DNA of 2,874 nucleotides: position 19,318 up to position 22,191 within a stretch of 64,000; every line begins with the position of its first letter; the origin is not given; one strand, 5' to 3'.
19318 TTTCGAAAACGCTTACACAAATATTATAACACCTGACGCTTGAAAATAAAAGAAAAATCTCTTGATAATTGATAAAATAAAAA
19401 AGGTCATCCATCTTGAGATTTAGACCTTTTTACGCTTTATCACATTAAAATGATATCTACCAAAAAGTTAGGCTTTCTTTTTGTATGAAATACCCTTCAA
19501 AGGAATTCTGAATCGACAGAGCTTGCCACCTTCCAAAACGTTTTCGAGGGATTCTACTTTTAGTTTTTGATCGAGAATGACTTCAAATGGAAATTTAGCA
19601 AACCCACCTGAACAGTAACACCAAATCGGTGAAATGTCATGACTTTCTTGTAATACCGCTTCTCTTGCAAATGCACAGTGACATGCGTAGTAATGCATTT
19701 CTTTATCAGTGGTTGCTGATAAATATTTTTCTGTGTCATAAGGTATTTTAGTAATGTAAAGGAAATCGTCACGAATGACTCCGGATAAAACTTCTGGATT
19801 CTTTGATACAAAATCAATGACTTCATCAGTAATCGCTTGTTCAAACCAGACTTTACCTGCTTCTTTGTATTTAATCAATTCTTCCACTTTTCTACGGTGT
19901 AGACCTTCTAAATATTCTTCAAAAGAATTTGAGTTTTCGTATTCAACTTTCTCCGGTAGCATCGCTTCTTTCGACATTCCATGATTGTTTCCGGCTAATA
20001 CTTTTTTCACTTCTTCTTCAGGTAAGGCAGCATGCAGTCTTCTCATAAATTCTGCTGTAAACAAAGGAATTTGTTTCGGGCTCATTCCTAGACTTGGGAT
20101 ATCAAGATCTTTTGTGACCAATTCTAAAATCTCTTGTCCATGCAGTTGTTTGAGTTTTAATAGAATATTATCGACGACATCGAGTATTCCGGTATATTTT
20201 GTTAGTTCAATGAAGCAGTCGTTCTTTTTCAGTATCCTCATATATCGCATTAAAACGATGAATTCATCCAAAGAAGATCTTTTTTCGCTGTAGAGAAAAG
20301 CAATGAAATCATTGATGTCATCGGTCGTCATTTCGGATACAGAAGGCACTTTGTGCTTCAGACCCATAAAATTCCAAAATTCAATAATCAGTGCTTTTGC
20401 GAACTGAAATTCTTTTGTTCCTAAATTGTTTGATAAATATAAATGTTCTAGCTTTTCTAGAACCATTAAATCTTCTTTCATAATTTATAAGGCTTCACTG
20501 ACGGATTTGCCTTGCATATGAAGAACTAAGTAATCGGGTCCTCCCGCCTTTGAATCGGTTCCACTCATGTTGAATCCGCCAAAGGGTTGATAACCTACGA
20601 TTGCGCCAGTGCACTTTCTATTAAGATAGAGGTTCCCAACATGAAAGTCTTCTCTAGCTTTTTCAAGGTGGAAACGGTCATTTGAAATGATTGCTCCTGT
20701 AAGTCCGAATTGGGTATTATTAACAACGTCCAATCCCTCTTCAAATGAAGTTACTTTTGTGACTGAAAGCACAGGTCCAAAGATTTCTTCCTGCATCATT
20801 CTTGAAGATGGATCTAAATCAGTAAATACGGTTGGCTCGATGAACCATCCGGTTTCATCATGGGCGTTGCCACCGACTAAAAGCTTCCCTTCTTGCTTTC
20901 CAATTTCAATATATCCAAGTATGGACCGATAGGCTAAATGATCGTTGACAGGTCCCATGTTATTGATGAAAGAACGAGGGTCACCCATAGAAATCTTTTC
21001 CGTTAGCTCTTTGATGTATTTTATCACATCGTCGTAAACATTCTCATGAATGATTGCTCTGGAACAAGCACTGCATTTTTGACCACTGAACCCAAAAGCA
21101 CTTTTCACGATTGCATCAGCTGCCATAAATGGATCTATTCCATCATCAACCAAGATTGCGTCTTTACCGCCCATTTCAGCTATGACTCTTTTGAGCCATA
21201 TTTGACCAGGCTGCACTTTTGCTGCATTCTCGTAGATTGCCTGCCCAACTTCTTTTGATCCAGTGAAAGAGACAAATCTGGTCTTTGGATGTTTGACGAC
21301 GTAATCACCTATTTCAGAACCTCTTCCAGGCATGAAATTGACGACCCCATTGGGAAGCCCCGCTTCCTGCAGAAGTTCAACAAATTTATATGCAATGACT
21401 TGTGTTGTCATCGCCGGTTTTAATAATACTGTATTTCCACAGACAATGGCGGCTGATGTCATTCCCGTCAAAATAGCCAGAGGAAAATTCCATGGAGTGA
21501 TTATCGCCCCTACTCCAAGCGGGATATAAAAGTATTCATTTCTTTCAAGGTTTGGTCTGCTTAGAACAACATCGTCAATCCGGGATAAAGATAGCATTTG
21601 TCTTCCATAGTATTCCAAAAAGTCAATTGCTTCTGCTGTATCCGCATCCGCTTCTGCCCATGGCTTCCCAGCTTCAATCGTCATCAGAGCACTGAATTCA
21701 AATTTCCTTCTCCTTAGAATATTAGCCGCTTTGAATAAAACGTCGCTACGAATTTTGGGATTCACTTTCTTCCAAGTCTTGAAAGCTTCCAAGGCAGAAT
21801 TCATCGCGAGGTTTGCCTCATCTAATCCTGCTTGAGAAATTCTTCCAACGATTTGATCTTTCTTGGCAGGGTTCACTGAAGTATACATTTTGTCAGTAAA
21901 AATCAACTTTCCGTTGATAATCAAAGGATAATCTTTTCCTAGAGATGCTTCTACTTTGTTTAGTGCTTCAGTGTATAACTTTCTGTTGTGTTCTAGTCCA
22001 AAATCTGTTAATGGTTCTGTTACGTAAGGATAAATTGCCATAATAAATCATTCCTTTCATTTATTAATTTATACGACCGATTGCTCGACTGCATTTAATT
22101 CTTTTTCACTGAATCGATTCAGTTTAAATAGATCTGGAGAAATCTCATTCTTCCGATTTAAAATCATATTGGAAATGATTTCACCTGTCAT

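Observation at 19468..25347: Five-subunit sarcosine-oxidase/HcnABC/archaeal-PDH-like flavo-iron-sulfur dehydrogenase linked to P5C dehydrogenase and an unknown Cys-rich protein: probable unconventional proline oxidation pathway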

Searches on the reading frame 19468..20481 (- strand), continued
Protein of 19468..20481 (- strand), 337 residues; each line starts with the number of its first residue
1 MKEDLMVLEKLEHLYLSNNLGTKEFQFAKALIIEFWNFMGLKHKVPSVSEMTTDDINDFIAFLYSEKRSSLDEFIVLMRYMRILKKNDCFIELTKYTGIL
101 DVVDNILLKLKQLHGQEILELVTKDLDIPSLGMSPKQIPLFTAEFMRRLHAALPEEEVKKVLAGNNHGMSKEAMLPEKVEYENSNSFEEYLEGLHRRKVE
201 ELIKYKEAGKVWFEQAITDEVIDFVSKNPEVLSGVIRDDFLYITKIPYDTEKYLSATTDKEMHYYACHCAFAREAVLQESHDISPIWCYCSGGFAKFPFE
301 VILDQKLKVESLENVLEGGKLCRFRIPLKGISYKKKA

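Call 72: search_protein_families(library=pfam, alignment_id=A1, max_evalue=0.01)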
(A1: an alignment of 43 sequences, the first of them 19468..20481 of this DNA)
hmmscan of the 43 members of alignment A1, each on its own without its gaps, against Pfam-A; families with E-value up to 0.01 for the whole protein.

A. member 1, window:19468-20481:- (337 aa): 1 family
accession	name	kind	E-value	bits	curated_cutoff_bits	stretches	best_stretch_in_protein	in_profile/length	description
PF19641.4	DUF6144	-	0.0015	19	28.8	0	284-326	132-174/181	Family of unknown function (DUF6144)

B. families by the number of members that match (of 43 scanned): 11 families
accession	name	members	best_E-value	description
PF19641.4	DUF6144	40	2.1e-08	Family of unknown function (DUF6144)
PF19269.4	Anticodon_2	1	0.00061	Anticodon binding domain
PF23289.1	Spectrin_5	1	0.00091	Guanine nucleotide exchange factor DBS-like, spectrin-like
PF10180.14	WKF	1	0.0024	WKF domain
PF23907.1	DUF7249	1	0.0026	Family of unknown function (DUF7249)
PF19661.4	DUF6164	1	0.0042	Family of unknown function (DUF6164)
PF24172.1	CdiI_ImmP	1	0.0051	CdiI immunity protein EcoliA0-like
PF25640.1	Crypto_dsRNA_S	1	0.0063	Cryptosporidium parvum virus small dsRNA capsid protein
PF22920.2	UvrC_RNaseH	1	0.0069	UvrC Ribonuclease H-like domain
PF23857.1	Phage_TAC_19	1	0.008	Phage tail chaperone protein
PF05055.17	DUF677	1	0.0084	Protein of unknown function (DUF677)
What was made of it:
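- Checked: However, 40 of 43 family members hit DUF6144 (call 72), so 'no recognisable family' is only partly true.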

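Call 77: search_protein_representatives(protein=window:19468-20481:-)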
Query: 337 residues. Proteins with E-value up to 0.001 (for the whole library): 488; up to 1e-10: 242; up to 1e-30: 94. The best 150 are listed.
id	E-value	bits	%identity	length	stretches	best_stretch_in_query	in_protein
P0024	1.4e-91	323.9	45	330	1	6-335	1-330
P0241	5.1e-90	318.8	45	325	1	11-335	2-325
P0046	1.3e-88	314.1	47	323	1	40-335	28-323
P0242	3.7e-85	302.8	45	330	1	7-335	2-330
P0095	1.4e-82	294.3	44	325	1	7-335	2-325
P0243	1.5e-78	281.1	44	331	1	11-336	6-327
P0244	3.1e-78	280.0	41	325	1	12-335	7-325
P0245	7.2e-78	278.8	42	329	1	8-335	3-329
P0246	7.1e-76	272.3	45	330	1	52-329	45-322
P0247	1.9e-71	257.8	40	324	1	14-334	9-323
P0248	4.2e-71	256.6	42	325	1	47-335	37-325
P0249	1.7e-69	251.3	38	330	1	8-335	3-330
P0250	3.4e-67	243.8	40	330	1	48-328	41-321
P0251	4.0e-66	240.3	38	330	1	14-328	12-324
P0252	4.2e-65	236.9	43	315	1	46-330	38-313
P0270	1.1e-48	183.0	31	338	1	10-335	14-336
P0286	1.4e-42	162.9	29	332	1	11-328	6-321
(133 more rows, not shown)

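Call 78: find_encoding_contigs(protein=P0270, flank=6000, max_places=2)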
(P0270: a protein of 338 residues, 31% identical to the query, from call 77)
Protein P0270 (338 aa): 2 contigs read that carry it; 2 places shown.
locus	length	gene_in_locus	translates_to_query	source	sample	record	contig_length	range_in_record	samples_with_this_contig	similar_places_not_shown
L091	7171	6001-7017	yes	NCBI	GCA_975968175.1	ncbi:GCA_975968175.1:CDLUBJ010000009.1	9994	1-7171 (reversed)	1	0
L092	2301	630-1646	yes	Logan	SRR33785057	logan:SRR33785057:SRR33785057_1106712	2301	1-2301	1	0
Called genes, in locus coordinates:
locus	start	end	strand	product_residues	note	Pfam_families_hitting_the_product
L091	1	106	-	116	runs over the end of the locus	PF00828:Ribosomal_L27A (weak)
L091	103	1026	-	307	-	PF01193:RNA_pol_L, PF01000:RNA_pol_A_bac, PF00037:Fer4, PF12797:Fer4_2, PF12837:Fer4_6, PF13237:Fer4_10, PF12838:Fer4_7, PF13187:Fer4_9, +6 more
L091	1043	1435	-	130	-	PF00411:Ribosomal_S11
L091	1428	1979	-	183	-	PF01479:S4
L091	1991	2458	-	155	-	PF00416:Ribosomal_S13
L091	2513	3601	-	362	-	PF13349:DUF4097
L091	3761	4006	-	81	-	PF01037:AsnC_trans_reg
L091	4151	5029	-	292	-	PF00398:RrnaAD, PF08241:Methyltransf_11 (weak), PF13649:Methyltransf_25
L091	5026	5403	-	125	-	-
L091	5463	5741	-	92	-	PF00903:Glyoxalase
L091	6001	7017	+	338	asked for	PF19641:DUF6144 (faint)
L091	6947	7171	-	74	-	?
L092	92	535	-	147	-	PF00903:Glyoxalase, PF18029:Glyoxalase_6 (weak)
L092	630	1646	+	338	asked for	PF19641:DUF6144 (faint)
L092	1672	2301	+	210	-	?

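Call 79: find_encoding_contigs(protein=P0286, flank=6000, max_places=2)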
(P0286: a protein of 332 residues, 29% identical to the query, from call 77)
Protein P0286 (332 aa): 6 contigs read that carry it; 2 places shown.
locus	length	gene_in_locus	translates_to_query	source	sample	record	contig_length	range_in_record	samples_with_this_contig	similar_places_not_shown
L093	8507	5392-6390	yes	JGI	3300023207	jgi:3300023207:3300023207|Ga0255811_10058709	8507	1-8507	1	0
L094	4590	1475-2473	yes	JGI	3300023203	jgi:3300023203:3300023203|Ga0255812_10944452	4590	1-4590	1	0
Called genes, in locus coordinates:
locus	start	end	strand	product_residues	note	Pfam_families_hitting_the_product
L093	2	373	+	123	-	?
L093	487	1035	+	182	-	-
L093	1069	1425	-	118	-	-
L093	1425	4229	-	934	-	PF02463:SMC_N, PF13476:AAA_23, PF24161:CCDC39 (faint), PF23649:FKBP15, PF13304:AAA_21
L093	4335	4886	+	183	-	PF01351:RNase_HII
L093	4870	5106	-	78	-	PF11680:DUF3276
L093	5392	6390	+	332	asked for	PF19641:DUF6144 (faint)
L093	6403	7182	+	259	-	-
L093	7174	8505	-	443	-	?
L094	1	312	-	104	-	?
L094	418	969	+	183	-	PF01351:RNase_HII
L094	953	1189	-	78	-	PF11680:DUF3276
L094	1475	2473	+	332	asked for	PF19641:DUF6144 (faint)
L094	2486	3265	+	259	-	-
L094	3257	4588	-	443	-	?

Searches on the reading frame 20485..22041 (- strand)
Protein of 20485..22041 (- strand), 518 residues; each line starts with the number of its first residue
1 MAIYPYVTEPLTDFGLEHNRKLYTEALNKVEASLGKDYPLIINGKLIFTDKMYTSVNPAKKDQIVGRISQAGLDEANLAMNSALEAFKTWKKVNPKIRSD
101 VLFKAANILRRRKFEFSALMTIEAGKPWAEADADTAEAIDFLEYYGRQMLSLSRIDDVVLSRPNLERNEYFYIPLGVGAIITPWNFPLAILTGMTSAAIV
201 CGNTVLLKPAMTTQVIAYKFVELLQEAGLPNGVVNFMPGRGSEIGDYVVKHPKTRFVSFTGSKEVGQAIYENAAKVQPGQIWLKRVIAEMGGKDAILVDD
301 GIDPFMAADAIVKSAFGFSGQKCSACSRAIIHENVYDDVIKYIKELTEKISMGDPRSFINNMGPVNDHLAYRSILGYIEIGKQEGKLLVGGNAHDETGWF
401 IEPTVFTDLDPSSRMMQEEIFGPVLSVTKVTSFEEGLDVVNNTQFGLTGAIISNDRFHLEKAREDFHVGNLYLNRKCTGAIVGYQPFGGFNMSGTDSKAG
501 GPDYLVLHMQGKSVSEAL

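Call 3: search_protein_families(library=pfam, proteins=[window:20485-22041:-], max_evalue=0.01)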
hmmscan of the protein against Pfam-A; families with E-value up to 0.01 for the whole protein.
window:20485-22041:- (518 aa): 1 family
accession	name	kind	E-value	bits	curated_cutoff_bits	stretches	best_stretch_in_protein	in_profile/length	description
PF00171.27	Aldedh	-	2.8e-140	468.4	23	1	51-514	7-461/461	Aldehyde dehydrogenase family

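Call 4: search_protein_families(library=ncbifam, proteins=[window:20485-22041:-], max_evalue=0.01)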
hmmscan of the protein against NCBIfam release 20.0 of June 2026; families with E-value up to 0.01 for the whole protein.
window:20485-22041:- (518 aa): 43 families (the best 25 are shown)
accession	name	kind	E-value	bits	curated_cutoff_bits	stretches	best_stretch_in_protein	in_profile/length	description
NF002852.0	PRK03137.1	subfamily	1.3e-246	819.4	648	1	3-517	2-513/514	L-glutamate gamma-semialdehyde dehydrogenase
TIGR01237.1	D1pyr5carbox2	equivalog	2.3e-222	739.3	659.65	1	6-517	1-510/511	L-glutamate gamma-semialdehyde dehydrogenase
NF008869.0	PRK11904.1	equivalog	1.3e-116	390.7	747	1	13-514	530-1024/1042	bifunctional proline dehydrogenase/L-glutamate gamma-semialdehyde dehydrogenase PutA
NF052305.1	DioxValDhHalo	equivalog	1.1e-109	367.6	750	1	49-496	18-460/483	2,5-dioxovalerate dehydrogenase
TIGR01236.1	D1pyr5carbox1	equivalog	2.4e-107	359.8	613.6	1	9-517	3-520/533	L-glutamate gamma-semialdehyde dehydrogenase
NF042993.1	AlphKGSA_gudD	equivalog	2.5e-104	349.7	770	1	49-501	17-465/481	alpha-ketoglutaric semialdehyde dehydrogenase GucD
TIGR01238.1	D1pyr5carbox3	equivalog_domain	2.1e-99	333.3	485.2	1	17-506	18-493/500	L-glutamate gamma-semialdehyde dehydrogenase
NF008772.0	PRK11809.1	equivalog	4.1e-97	326.2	1750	1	46-509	654-1107/1318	trifunctional transcriptional regulator/proline dehydrogenase/L-glutamate gamma-semialdehyde dehydrogenase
TIGR01804.1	BADH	equivalog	3.9e-89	299.3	668.6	1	50-496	12-452/467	betaine-aldehyde dehydrogenase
NF009725.0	PRK13252.1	equivalog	3.1e-86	289.7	593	1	42-498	11-462/488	betaine-aldehyde dehydrogenase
TIGR02299.1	HpaE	equivalog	2.1e-85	287.2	638.35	1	41-515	4-475/488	5-carboxymethyl-2-hydroxymuconate semialdehyde dehydrogenase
NF040792.1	glyc_ald_dh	equivalog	6.8e-85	285.8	760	1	52-501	17-462/488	D-glyceraldehyde dehydrogenase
NF010000.0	PRK13473.1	subfamily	1.9e-83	280.7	615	1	40-495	5-452/475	aminobutyraldehyde dehydrogenase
TIGR01780.1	SSADH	subfamily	1.8e-82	277.6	646.35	1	56-504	2-444/448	succinate-semialdehyde dehydrogenase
NF007497.0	PRK10090.1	equivalog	6.4e-81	272.5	500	1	37-506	6-471/480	aldehyde dehydrogenase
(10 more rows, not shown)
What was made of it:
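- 20485..22041 (-): rocA: L-glutamate gamma-semialdehyde (P5C) dehydrogenase. NF002852 819 bits (cutoff 648); TIGR01237 739 bits (cutoff 659.65) (call 4).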
